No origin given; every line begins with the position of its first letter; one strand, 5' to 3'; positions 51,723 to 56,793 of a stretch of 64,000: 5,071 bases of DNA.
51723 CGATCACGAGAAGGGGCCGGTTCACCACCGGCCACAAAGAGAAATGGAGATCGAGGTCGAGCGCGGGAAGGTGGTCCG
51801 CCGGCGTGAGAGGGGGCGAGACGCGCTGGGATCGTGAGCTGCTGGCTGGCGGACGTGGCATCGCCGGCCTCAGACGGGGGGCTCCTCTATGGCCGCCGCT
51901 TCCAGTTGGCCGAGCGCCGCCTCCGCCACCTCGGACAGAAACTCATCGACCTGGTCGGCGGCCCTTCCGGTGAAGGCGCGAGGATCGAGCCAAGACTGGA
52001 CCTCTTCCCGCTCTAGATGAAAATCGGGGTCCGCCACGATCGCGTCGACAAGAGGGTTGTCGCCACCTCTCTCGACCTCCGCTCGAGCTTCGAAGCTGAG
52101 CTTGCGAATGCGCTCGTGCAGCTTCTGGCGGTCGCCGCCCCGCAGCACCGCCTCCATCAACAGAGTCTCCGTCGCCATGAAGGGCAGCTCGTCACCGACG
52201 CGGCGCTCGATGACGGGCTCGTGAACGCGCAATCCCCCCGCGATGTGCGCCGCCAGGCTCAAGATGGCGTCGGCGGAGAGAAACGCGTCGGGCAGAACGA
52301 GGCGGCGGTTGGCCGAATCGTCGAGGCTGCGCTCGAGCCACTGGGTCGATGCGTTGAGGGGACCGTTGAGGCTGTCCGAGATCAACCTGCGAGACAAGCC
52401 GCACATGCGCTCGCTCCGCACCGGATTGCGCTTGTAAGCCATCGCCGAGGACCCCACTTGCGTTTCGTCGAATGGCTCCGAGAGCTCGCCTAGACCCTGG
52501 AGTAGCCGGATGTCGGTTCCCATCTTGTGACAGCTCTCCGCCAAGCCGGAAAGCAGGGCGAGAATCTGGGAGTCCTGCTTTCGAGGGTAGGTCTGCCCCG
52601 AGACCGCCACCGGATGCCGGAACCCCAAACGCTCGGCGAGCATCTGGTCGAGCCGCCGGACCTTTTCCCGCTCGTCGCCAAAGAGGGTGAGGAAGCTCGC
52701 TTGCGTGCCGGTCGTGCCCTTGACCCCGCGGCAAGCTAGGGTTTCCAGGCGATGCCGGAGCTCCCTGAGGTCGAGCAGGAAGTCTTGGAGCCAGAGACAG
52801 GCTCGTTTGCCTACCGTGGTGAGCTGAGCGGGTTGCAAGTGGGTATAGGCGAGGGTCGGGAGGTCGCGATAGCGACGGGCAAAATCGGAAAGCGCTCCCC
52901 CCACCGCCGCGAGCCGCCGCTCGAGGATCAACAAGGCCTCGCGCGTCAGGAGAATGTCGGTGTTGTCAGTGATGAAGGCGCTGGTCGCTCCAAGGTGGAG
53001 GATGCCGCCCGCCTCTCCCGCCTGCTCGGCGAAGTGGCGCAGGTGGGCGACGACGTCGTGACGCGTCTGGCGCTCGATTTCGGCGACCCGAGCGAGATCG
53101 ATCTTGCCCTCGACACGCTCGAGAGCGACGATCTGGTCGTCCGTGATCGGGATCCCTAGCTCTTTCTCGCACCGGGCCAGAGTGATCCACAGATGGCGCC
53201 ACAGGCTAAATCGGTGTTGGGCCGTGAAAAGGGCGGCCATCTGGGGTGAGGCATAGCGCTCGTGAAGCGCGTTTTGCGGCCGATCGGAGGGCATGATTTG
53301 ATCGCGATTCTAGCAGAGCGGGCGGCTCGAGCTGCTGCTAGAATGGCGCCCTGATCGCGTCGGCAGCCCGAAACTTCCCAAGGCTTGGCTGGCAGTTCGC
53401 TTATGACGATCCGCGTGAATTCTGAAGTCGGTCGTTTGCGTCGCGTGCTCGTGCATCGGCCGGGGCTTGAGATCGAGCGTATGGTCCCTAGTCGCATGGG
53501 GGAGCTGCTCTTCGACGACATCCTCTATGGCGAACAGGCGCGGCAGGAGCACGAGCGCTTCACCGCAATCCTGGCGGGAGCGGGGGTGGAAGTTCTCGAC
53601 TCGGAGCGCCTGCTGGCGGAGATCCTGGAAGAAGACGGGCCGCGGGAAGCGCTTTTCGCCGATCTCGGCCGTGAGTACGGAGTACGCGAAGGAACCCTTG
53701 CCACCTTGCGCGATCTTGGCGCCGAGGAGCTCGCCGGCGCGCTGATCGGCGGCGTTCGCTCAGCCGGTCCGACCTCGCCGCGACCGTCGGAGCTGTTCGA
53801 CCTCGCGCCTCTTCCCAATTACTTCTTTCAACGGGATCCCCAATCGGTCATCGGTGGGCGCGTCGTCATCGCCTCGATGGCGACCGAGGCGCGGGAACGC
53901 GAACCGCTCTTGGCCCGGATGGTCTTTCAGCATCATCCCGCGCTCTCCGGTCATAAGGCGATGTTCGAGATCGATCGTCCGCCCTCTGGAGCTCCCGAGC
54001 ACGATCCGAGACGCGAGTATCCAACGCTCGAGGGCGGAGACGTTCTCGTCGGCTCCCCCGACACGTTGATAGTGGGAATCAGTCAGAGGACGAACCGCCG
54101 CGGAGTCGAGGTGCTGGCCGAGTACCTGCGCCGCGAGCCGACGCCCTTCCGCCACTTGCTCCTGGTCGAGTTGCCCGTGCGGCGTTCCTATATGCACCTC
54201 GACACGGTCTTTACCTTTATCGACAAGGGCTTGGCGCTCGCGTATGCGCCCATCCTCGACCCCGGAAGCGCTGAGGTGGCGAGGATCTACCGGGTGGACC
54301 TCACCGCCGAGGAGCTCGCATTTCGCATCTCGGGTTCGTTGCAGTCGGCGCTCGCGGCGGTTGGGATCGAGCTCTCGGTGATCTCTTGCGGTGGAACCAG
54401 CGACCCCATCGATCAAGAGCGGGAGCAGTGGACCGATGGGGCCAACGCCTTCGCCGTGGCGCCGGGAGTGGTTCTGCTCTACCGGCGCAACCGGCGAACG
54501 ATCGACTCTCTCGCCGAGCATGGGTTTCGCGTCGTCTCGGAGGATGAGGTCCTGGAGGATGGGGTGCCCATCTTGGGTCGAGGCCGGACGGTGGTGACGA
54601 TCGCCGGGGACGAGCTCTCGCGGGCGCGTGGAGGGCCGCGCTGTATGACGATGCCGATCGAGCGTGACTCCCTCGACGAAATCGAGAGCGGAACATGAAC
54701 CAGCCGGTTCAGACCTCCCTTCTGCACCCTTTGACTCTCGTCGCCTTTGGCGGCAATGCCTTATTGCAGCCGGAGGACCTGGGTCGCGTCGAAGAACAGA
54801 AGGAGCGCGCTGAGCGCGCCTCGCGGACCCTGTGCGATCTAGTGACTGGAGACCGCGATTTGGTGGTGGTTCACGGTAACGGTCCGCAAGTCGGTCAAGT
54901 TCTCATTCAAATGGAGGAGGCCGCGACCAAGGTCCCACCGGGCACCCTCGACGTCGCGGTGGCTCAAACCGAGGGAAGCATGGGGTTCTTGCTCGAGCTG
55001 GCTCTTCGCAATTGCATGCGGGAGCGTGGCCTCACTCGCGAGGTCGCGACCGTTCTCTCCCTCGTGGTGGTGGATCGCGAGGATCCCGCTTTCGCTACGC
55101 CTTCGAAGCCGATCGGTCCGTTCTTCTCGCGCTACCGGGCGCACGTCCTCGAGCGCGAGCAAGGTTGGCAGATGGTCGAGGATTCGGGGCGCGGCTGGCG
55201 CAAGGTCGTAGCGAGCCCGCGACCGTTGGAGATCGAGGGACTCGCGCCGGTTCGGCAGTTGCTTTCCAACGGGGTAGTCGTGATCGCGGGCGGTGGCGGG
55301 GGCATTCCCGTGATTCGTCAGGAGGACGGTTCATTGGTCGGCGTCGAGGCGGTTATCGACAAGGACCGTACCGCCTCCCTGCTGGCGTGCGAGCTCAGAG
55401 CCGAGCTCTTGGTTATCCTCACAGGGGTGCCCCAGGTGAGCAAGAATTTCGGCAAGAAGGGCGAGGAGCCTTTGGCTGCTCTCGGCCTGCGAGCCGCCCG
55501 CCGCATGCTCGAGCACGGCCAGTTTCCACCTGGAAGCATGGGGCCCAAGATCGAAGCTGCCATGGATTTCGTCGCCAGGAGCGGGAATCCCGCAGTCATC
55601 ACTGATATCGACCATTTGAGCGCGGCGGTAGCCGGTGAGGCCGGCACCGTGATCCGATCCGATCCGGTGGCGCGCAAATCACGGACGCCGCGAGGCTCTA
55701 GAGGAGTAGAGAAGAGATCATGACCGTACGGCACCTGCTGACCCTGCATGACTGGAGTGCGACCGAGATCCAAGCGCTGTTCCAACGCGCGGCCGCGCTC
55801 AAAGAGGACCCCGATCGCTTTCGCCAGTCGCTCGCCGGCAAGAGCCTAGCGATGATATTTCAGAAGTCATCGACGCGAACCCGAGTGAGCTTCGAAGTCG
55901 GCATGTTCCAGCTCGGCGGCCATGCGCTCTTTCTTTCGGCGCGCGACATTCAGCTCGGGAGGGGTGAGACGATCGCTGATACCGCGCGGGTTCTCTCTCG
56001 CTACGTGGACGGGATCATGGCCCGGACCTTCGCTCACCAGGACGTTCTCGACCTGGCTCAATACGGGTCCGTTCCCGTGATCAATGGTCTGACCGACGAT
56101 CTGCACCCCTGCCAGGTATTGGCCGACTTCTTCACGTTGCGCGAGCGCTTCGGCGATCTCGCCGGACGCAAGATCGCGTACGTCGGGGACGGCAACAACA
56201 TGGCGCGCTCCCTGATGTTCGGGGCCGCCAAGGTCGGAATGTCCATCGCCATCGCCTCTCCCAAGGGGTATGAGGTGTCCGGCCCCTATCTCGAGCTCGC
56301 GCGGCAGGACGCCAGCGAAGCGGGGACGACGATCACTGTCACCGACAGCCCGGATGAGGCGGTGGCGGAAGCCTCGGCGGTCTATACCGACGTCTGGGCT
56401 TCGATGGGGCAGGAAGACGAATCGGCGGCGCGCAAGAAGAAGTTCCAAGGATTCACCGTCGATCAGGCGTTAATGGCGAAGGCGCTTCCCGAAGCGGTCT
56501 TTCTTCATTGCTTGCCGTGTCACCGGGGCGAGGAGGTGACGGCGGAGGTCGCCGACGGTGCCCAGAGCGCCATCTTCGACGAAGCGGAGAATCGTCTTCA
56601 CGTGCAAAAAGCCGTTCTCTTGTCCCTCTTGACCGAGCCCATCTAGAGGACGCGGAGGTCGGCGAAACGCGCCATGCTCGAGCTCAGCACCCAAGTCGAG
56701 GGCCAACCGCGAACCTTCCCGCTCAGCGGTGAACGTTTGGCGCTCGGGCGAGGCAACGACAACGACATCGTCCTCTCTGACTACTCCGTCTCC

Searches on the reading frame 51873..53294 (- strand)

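Call 57: search_protein_families(library=pfam, proteins=[window:51873-53294:-], max_evalue=0.000001)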
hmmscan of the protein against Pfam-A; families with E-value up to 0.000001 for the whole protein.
window:51873-53294:- (474 aa): 2 families
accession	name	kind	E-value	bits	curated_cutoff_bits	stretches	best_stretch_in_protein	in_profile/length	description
PF10397.14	ADSL_C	-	5.5e-20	71.9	32.7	1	371-452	1-79/79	Adenylosuccinate lyase C-terminus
PF00206.25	Lyase_1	-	5.7e-20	72.4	27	1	17-304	8-310/312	Lyase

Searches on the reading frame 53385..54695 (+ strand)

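Call 57: search_protein_families(library=pfam, proteins=[window:53385-54695:+], max_evalue=0.000001)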
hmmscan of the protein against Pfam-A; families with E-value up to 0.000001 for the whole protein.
window:53385-54695:+ (437 aa): 1 family
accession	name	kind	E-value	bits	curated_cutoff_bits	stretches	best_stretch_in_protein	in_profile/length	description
PF02274.22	ADI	-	3.6e-77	260.4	22.8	2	137-427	115-377/377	Arginine deiminase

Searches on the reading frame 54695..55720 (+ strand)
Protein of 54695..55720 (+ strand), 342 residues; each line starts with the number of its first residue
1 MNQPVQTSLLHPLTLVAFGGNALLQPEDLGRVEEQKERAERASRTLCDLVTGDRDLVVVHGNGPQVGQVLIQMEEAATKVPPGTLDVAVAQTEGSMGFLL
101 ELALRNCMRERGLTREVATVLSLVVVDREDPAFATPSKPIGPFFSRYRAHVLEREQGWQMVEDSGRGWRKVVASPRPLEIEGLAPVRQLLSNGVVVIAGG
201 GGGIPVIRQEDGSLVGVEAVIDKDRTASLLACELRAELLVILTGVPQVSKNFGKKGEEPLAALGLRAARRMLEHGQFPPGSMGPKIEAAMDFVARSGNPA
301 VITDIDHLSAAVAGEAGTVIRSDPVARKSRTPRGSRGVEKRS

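Call 57: search_protein_families(library=pfam, proteins=[window:54695-55720:+], max_evalue=0.000001)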
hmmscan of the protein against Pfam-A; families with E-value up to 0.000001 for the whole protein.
window:54695-55720:+ (342 aa): 1 family
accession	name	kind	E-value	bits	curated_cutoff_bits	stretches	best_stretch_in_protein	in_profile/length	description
PF00696.33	AA_kinase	-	3e-25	89.8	24.9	1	14-304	3-234/234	Amino acid kinase family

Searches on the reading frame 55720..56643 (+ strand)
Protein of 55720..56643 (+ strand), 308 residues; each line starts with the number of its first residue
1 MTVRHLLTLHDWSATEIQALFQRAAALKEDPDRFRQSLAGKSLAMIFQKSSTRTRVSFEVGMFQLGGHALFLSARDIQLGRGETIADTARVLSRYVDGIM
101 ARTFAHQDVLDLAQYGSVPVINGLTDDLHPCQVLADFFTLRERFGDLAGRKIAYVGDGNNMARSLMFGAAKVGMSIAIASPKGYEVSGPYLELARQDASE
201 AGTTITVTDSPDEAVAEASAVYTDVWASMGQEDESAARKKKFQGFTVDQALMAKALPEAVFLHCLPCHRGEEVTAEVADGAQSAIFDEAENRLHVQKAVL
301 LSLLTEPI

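Call 58: search_protein_families(library=pfam, proteins=[window:55720-56643:+], max_evalue=0.000001)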
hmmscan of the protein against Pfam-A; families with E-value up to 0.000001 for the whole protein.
window:55720-56643:+ (308 aa): 2 families
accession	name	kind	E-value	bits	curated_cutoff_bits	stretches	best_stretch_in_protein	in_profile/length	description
PF00185.30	OTCace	-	1.1e-55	188.4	29.4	1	149-302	2-156/157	Aspartate/ornithine carbamoyltransferase, Asp/Orn binding domain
PF02729.26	OTCace_N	-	1.7e-53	181.1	29.9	1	4-142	1-148/148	Aspartate/ornithine carbamoyltransferase, carbamoyl-P binding domain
